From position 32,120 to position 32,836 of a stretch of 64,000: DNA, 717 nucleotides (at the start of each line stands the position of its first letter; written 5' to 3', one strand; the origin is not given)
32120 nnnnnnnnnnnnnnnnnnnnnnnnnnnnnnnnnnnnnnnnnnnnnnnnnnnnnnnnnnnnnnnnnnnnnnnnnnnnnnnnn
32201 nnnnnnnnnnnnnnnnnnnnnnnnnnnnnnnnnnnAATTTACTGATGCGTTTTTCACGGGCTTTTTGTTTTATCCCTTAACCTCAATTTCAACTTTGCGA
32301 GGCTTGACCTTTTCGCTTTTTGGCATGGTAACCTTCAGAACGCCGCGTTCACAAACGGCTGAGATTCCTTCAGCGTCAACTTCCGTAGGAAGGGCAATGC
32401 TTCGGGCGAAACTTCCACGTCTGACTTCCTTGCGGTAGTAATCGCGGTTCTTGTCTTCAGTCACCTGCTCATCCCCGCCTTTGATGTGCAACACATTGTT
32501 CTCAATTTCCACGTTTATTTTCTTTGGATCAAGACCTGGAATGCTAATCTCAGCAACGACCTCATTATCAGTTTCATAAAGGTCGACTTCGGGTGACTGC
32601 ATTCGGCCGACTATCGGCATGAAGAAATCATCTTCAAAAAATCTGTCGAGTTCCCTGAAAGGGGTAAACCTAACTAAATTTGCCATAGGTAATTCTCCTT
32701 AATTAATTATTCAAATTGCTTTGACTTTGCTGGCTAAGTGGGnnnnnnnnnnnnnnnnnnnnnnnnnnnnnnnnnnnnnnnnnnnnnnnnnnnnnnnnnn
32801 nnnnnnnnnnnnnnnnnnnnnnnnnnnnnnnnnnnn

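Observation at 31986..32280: Small divergently transcribed gene with its own SD, extended -10 and terminator inside the heat-shock locus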

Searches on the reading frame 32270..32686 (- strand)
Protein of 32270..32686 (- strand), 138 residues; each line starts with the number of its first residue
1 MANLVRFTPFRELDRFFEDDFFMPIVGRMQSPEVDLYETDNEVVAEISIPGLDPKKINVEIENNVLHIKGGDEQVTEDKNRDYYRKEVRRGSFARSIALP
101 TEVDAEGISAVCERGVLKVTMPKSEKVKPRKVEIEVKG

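Call 9: find_encoding_contigs(protein=window:32270-32686:-, flank=6000, max_places=10)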
Protein window:32270-32686:- (138 aa): 3 contigs read that carry it; 1 place shown.
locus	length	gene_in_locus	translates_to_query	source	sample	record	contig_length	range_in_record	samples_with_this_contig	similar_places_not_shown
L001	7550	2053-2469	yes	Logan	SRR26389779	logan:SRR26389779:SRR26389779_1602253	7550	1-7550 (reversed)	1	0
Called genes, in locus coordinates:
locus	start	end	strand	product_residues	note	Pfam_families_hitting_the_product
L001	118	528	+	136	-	PF00293:NUDIX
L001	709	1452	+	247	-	PF01726:LexA_DNA_bind (faint), PF03444:WHD_HrcA (faint), PF01628:HrcA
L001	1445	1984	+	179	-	PF01025:GrpE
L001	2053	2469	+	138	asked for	PF00011:HSP20, PF17886:ArsA_HSP20 (weak)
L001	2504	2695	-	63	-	-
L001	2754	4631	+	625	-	PF00012:HSP70, PF06723:MreB_Mbl, PF00012:HSP70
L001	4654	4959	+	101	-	PF11950:DUF3467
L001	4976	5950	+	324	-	-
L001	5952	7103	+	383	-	PF00226:DnaJ, PF01556:DnaJ_C, PF15777:Anti-TRAP (faint), PF00684:DnaJ_CXXCXGXG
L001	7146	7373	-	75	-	-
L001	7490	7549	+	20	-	?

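Call 13: find_related_loci(query=window:32270-32686:-, collection=genome_contigs, flank=4000)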
Query window:32270-32686:- (138 aa) in genome_contigs; peptide patterns used: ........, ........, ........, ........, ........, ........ (x = any residue, [..] = any of these).
192 stretches matched a pattern; 21 encode a relative of the query (tblastn E <= 1e-3); 21 distinct loci.
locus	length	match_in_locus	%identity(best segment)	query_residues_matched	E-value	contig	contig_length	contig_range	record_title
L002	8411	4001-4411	83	1-137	2e-77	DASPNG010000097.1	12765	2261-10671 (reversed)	MAG TPA_asm: Candidatus Binatia bacterium isolate SMAG_U12115 k141_508173, whole genome shotgun sequence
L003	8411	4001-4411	69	1-137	1e-64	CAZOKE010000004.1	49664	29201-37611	MAG TPA_asm: uncultured Candidatus Saccharibacteria bacterium isolate SRP272529_co2_320 genome assembly, contig: NODE_94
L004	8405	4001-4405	64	2-136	2e-62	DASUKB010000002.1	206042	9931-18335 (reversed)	MAG TPA_asm: Patescibacteria group bacterium isolate SMAG_U1502 k141_1401854, whole genome shotgun sequence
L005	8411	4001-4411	63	1-137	2e-60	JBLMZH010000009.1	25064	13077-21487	MAG: Acidobacteriaceae bacterium isolate MAG208 PRJNA951521_bin64_renamed_8, whole genome shotgun sequence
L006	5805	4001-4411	64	1-137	6e-57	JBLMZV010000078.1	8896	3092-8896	MAG: Candidatus Saccharibacteria bacterium isolate MAG194 PRJNA951521_bin51_renamed_77, whole genome shotgun sequence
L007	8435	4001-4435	41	1-135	6e-33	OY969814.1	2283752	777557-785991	MAG: uncultured Chloroflexia bacterium isolate MFD01299.bin.1.79 genome assembly, chromosome: 1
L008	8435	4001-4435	40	1-135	5e-32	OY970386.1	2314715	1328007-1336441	MAG: uncultured Chloroflexia bacterium isolate MFD03726.bin.c.14 genome assembly, chromosome: 1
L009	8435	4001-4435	39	1-135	2e-31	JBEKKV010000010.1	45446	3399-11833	MAG: Dehalococcoidia bacterium isolate SPRUCE 355 SPRUCE_355_10, whole genome shotgun sequence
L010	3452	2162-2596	38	1-135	2e-30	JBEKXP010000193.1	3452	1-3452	MAG: Dehalococcoidia bacterium isolate SPRUCE 654 SPRUCE_654_193, whole genome shotgun sequence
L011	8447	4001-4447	39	1-138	1e-29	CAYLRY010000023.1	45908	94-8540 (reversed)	MAG TPA_asm: uncultured Dehalococcoidales bacterium isolate binchicken_co43_148 genome assembly, contig: NODE_1063_lengt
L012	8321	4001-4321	49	19-126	3e-29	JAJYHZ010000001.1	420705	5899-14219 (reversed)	MAG: bacterium isolate DBS2-1.bin102 NODE_8_length_420705_cov_42.367877, whole genome shotgun sequence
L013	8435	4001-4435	40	4-137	9e-28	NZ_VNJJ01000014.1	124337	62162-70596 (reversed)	Cohnella terricola strain G13 contig14, whole genome shotgun sequence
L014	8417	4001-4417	40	4-135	4e-27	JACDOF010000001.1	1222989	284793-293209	MAG: Brevibacillus sp. isolate GB_MAG14_061 c_000000000001, whole genome shotgun sequence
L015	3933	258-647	41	12-138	5e-23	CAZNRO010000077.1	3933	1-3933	MAG TPA_asm: uncultured Caldisericota bacterium isolate binchicken_co19_638 genome assembly, contig: NODE_41811_length_3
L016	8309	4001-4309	41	32-134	1e-21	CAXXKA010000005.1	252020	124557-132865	MAG: uncultured candidate division Zixibacteria bacterium isolate 057be676-9b3e-4ab3-9904-799d5201c552 genome assembly,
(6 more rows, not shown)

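Call 17: find_related_loci(query=window:32270-32686:-, collection=metagenome_contigs, flank=3000)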
Query window:32270-32686:- (138 aa) in metagenome_contigs; peptide patterns used: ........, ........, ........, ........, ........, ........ (x = any residue, [..] = any of these).
266 stretches matched a pattern; 16 encode a relative of the query (tblastn E <= 1e-3); 16 distinct loci.
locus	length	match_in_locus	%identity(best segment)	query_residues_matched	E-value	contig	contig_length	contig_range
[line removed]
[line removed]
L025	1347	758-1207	39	1-138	3e-32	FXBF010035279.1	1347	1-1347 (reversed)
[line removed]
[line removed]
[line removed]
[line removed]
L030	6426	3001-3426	37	1-135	4e-26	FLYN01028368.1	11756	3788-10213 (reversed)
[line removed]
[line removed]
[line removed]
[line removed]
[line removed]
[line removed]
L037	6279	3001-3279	34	34-125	4e-14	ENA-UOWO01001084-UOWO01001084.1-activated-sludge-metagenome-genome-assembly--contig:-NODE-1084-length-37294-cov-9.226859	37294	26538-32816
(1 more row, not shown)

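Call 19: find_homologous_proteins(query=window:32273-32686:-, max_evalue=1e-30)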
Query window:32273-32686:- (138 aa): 55 proteins with E <= 1e-30 among 115 candidates.
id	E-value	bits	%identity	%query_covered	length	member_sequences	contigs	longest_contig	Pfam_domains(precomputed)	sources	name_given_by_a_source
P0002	4.4e-84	297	100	100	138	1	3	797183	PF00011.28,PF17886.8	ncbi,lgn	-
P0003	5.2e-71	255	83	99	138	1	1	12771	PF27746.1,PF00011.28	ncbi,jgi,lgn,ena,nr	ncbi:MAG TPA: Hsp20/alpha crystallin family protein [Candidatus Binatia bacterium]|nr:Hsp20/alpha cr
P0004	1.4e-68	247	82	99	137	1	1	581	PF27746.1,PF00011.28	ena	-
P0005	8.8e-67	241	77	99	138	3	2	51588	PF27746.1,PF00011.28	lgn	-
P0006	5.6e-66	239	80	99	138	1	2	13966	PF27746.1,PF00011.28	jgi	jgi:HSP20 family protein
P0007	7.7e-65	235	75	99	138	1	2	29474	PF00011.28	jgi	jgi:HSP20 family protein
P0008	2.0e-64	234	74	99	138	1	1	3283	PF27746.1,PF00011.28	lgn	-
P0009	1.3e-63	231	73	99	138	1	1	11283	PF00011.28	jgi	jgi:HSP20 family protein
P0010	1.2e-61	225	72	99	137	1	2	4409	PF27746.1,PF00011.28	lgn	-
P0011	5.8e-61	222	70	99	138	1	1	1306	PF00011.28,PF04969.23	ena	-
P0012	4.3e-60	220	72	99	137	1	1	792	PF00011.28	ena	-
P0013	4.6e-60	219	72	99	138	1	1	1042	PF00011.28,PF04969.23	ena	-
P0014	8.0e-60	219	71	99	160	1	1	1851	PF27746.1,PF00011.28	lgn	-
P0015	1.0e-59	218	70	99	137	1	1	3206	PF00011.28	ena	-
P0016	3.4e-59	217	71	99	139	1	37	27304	PF00011.28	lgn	-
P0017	6.8e-59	216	72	99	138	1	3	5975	PF27746.1,PF00011.28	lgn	-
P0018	8.0e-59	215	65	99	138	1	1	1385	PF00011.28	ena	-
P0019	2.1e-58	214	67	99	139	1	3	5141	PF00011.28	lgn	-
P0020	2.1e-58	214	66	99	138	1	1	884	PF27746.1,PF00011.28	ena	-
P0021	2.6e-58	214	68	99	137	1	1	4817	PF00011.28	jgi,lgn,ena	-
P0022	1.0e-57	212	68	99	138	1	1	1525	PF00011.28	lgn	-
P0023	1.2e-57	212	69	99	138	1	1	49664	PF27746.1,PF00011.28,PF04969.23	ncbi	-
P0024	8.2e-57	209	67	99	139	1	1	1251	PF00011.28,PF04969.23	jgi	-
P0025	1.1e-56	209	66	99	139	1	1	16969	PF27746.1,PF00011.28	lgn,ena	-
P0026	1.9e-56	208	67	99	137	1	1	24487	PF00011.28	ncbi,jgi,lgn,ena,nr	ncbi:MAG TPA: Hsp20/alpha crystallin family protein [Verrucomicrobiae bacterium]|nr:Hsp20/alpha crys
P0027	4.4e-56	207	67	99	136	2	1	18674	PF27746.1,PF00011.28,PF04969.23,PF17886.8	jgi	-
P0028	5.3e-56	206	64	98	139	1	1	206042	PF00011.28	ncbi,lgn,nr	ncbi:MAG TPA: Hsp20/alpha crystallin family protein [Patescibacteria group bacterium]|nr:Hsp20/alpha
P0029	3.6e-55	204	64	99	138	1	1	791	PF00011.28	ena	-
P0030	4.5e-55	203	69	99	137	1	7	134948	PF00011.28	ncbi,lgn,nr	ncbi:MAG: Hsp20/alpha crystallin family protein [Candidatus Doudnabacteria bacterium]|nr:Hsp20/alpha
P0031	4.6e-55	203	64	99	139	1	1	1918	PF00011.28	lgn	-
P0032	9.6e-55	202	64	100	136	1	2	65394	PF00011.28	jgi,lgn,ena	jgi:HSP20 family protein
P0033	1.1e-54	202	64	99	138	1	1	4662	PF00011.28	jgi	jgi:HSP20 family protein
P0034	2.8e-54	201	68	99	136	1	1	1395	PF27746.1,PF00011.28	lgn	-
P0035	6.1e-54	200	64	99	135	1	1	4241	PF00011.28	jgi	jgi:HSP20 family protein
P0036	6.2e-54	200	65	99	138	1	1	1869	PF00011.28,PF04969.23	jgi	jgi:HSP20 family protein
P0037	6.8e-54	199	63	99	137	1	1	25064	PF00011.28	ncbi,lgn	ncbi:MAG: Hsp20/alpha crystallin family protein [Acidobacteriaceae bacterium]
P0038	5.1e-53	197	65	99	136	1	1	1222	PF00011.28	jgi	jgi:HSP20 family protein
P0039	2.8e-52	194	65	99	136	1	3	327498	PF00011.28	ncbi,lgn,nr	ncbi:MAG: Hsp20/alpha crystallin family protein [Candidatus Doudnabacteria bacterium]|nr:Hsp20/alpha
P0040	7.5e-52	193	65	99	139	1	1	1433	PF27746.1,PF00011.28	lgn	-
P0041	4.9e-51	190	62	99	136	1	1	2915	PF00011.28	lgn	-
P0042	5.0e-51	190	64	99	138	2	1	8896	PF00011.28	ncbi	ncbi:MAG: Hsp20/alpha crystallin family protein [Candidatus Saccharibacteria bacterium]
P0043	5.9e-51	190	60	99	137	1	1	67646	PF00011.28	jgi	jgi:HSP20 family protein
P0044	6.3e-48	180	61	99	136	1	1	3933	PF00011.28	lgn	-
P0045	1.4e-47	179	72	83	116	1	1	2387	PF27746.1,PF00011.28,PF04969.23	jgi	-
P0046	1.5e-41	160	58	99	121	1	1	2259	PF00011.28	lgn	-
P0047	4.5e-40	155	73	69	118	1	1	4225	PF00011.28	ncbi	-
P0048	3.0e-39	152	64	78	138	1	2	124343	PF27746.1,PF00011.28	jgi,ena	jgi:HSP20 family protein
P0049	1.3e-36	144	46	97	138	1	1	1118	PF00011.28,PF17886.8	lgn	-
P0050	1.8e-36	143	53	99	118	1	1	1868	PF00011.28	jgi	jgi:HSP20 family protein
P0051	2.0e-35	140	45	97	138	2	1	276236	PF27746.1,PF00011.28,PF17886.8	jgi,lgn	jgi:HSP20 family protein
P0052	1.5e-33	134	47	70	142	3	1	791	PF00011.28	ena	-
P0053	1.8e-33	133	47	98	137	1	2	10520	PF00011.28,PF17886.8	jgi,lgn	-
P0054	2.9e-33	133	48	89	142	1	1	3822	PF00011.28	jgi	-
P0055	3.5e-33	132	48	89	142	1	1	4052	PF00011.28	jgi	-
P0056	3.8e-31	126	43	88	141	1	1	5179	PF00011.28,PF17886.8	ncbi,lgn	ncbi:MAG: Hsp20/alpha crystallin family protein [Elusimicrobiota bacterium]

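Call 20: find_encoding_contigs(protein=P0005, flank=3000, max_places=3)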
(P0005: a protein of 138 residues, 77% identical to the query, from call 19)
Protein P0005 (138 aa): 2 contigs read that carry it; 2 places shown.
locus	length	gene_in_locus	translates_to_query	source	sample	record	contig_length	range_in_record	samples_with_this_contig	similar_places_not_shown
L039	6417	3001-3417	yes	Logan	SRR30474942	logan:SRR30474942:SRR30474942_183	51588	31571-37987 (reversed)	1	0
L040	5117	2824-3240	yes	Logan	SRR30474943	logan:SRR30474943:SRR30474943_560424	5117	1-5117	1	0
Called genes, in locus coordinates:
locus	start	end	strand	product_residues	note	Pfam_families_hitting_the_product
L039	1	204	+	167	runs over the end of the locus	-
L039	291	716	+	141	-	PF04224:DUF417 (faint)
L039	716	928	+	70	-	-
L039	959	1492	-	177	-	-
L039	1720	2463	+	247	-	PF03444:WHD_HrcA (faint), PF01628:HrcA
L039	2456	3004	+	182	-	PF01025:GrpE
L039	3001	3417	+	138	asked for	PF27746:Small_heat_shock_put (weak), PF00011:HSP20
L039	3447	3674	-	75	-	-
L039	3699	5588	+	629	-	PF00012:HSP70, PF06723:MreB_Mbl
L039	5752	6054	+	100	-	PF11950:DUF3467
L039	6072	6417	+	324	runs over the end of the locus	-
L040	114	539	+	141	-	PF04224:DUF417 (faint)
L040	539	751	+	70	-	-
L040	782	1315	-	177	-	-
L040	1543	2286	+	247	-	PF03444:WHD_HrcA (faint), PF01628:HrcA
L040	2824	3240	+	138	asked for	PF27746:Small_heat_shock_put (weak), PF00011:HSP20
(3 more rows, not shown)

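Call 21: find_encoding_contigs(protein=P0006, flank=3000, max_places=3)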
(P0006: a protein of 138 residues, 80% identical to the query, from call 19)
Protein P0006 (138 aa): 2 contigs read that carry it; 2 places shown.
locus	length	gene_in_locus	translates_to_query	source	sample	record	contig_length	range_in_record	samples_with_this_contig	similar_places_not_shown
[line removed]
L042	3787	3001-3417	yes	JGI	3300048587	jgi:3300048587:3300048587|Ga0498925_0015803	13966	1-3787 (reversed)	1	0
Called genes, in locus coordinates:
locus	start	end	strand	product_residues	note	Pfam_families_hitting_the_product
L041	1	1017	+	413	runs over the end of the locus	?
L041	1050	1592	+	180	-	-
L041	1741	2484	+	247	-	PF03444:WHD_HrcA (weak), PF01628:HrcA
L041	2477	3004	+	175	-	PF01025:GrpE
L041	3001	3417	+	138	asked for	PF27746:Small_heat_shock_put (weak), PF00011:HSP20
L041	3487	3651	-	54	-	-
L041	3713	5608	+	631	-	PF00012:HSP70, PF06723:MreB_Mbl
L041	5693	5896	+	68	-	?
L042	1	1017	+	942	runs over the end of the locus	PF02463:SMC_N (faint), PF03193:RsgA_GTPase (faint), PF13191:AAA_16 (faint), PF13238:AAA_18 (faint), PF13304:AAA_21 (faint), PF17760:UvrA_inter, PF17755:UvrA_DNA-bind, PF00005:ABC_tran (weak), +6 more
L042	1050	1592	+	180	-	-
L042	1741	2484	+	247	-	PF03444:WHD_HrcA (weak), PF01628:HrcA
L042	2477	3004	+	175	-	PF01025:GrpE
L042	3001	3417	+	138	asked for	PF27746:Small_heat_shock_put (weak), PF00011:HSP20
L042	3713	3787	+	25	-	?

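Call 22: find_encoding_contigs(protein=P0007, flank=3000, max_places=3)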
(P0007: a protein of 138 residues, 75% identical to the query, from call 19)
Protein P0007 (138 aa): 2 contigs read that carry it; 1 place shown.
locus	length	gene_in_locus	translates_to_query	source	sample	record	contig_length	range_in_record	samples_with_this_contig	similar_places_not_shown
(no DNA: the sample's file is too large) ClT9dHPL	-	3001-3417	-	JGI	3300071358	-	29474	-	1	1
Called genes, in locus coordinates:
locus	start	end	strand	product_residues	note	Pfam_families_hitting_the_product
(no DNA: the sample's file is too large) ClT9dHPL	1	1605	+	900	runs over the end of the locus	PF18998:Flg_new_2 (weak)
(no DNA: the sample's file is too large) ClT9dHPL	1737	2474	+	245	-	PF03444:WHD_HrcA (faint), PF01628:HrcA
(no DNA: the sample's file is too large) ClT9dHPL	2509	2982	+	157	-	PF01025:GrpE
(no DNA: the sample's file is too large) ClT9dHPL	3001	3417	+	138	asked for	PF00011:HSP20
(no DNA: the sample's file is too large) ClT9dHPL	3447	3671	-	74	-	-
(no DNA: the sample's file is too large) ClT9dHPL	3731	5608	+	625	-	PF00012:HSP70, PF06723:MreB_Mbl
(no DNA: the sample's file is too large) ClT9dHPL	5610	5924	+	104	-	PF11950:DUF3467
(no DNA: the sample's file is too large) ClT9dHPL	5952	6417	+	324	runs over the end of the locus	-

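Call 23: find_encoding_contigs(protein=P0009, flank=3000, max_places=3)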
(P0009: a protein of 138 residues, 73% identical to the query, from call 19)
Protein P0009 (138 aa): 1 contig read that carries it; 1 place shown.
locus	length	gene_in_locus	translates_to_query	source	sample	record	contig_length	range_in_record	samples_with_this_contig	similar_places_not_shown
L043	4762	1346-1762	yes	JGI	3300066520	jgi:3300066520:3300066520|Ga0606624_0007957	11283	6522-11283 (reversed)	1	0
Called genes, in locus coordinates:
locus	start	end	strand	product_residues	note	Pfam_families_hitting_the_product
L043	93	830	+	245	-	PF03444:WHD_HrcA (weak), PF01628:HrcA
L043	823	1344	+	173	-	PF01025:GrpE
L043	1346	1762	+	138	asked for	PF00011:HSP20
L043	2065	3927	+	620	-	PF00012:HSP70, PF06723:MreB_Mbl, PF00012:HSP70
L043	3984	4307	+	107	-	PF11950:DUF3467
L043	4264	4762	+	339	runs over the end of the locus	-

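Call 24: find_encoding_contigs(protein=P0016, flank=3000, max_places=3)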
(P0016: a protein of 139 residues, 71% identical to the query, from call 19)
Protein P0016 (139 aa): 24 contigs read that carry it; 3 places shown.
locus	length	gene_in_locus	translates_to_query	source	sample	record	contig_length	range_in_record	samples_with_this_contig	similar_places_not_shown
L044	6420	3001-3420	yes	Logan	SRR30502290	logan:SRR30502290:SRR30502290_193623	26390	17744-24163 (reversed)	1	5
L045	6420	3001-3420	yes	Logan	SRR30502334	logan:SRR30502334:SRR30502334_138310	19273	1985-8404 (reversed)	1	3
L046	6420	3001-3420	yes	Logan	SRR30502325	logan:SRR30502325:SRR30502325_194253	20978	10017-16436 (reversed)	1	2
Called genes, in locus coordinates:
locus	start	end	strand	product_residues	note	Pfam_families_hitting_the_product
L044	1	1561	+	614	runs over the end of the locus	-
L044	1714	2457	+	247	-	PF03444:WHD_HrcA (weak), PF01628:HrcA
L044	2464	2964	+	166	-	PF01025:GrpE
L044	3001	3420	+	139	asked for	PF00011:HSP20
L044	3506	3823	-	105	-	-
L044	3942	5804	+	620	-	PF00012:HSP70, PF06723:MreB_Mbl, PF00012:HSP70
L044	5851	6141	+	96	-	PF11950:DUF3467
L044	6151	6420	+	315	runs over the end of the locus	-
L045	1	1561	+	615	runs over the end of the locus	-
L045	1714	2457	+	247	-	PF03444:WHD_HrcA (weak), PF01628:HrcA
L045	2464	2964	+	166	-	PF01025:GrpE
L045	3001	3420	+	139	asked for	PF00011:HSP20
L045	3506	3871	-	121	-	-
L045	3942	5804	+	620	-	PF00012:HSP70, PF06723:MreB_Mbl, PF00012:HSP70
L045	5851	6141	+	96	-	PF11950:DUF3467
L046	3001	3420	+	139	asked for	PF00011:HSP20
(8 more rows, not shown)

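Call 25: find_encoding_contigs(protein=P0017, flank=3000, max_places=3)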
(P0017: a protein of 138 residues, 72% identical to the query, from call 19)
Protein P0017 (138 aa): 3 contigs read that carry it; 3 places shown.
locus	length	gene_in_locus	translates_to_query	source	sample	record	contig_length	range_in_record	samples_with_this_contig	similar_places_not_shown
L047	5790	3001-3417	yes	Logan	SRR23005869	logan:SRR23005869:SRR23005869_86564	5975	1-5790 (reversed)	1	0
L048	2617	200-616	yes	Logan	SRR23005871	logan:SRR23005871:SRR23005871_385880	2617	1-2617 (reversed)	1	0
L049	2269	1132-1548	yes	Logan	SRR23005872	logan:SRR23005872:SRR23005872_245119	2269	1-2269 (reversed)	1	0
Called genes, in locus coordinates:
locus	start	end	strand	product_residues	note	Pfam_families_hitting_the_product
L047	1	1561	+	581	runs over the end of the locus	?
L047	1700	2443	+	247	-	PF03444:WHD_HrcA (weak), PF01628:HrcA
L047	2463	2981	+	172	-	PF01025:GrpE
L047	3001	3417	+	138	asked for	PF27746:Small_heat_shock_put (weak), PF00011:HSP20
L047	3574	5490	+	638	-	PF00012:HSP70, PF06723:MreB_Mbl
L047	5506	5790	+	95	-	?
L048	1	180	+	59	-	?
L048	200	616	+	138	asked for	PF27746:Small_heat_shock_put (weak), PF00011:HSP20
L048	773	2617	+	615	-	?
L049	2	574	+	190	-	?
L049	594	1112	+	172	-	PF01025:GrpE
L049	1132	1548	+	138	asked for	PF27746:Small_heat_shock_put (weak), PF00011:HSP20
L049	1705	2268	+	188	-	?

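Call 26: find_encoding_contigs(protein=P0010, flank=3000, max_places=3)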
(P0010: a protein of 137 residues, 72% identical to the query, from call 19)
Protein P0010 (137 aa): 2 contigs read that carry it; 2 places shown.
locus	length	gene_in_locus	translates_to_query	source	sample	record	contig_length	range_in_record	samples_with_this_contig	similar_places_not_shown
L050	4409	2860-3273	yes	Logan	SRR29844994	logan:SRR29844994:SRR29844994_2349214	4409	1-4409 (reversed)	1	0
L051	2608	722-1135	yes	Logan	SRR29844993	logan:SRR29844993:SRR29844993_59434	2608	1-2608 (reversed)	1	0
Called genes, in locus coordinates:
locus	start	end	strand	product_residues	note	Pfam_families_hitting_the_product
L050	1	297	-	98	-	?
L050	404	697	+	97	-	PF01371:Trp_repressor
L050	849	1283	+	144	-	-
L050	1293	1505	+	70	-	-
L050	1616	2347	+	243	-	PF03444:WHD_HrcA (weak), PF01628:HrcA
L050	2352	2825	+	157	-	PF01025:GrpE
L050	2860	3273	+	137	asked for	PF27746:Small_heat_shock_put (weak), PF00011:HSP20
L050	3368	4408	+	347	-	?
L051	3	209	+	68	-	?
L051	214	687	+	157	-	PF01025:GrpE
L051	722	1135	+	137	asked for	PF27746:Small_heat_shock_put (weak), PF00011:HSP20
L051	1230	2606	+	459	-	?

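Call 27: find_encoding_contigs(protein=P0008, flank=3000, max_places=3)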
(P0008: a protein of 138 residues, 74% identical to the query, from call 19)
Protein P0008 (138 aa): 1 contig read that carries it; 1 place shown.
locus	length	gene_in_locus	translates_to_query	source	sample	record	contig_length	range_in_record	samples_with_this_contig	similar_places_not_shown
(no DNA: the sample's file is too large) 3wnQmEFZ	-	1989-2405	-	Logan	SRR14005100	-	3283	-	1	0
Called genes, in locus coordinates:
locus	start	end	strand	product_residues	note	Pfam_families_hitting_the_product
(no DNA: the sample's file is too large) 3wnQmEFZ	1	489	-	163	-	?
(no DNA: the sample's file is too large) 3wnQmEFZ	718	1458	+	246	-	PF01726:LexA_DNA_bind (weak), PF01628:HrcA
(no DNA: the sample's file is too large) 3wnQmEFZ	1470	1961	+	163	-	PF01025:GrpE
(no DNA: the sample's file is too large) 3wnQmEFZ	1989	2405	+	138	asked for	PF27746:Small_heat_shock_put (weak), PF00011:HSP20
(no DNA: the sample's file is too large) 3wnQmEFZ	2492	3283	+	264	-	?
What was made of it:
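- Tried and rejected: Two loci had no retrievable DNA (calls 22, 27).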

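Call 40: list_cluster_members(proteins=[P0002, P0001, P0057, P0058])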
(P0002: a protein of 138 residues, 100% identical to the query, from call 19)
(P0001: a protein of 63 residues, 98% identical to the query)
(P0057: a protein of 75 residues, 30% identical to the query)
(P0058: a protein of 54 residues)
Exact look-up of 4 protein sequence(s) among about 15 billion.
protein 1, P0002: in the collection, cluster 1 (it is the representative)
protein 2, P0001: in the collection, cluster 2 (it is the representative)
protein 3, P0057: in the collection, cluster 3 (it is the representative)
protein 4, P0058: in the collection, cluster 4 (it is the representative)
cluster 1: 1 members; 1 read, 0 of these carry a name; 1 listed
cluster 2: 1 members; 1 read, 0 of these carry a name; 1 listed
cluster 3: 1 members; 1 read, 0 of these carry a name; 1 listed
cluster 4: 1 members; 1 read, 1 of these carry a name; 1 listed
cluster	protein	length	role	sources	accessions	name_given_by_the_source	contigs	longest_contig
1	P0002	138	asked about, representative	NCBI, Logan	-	-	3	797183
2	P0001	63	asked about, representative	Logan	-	-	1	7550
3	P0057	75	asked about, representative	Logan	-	-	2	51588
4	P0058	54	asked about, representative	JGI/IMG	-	hypothetical protein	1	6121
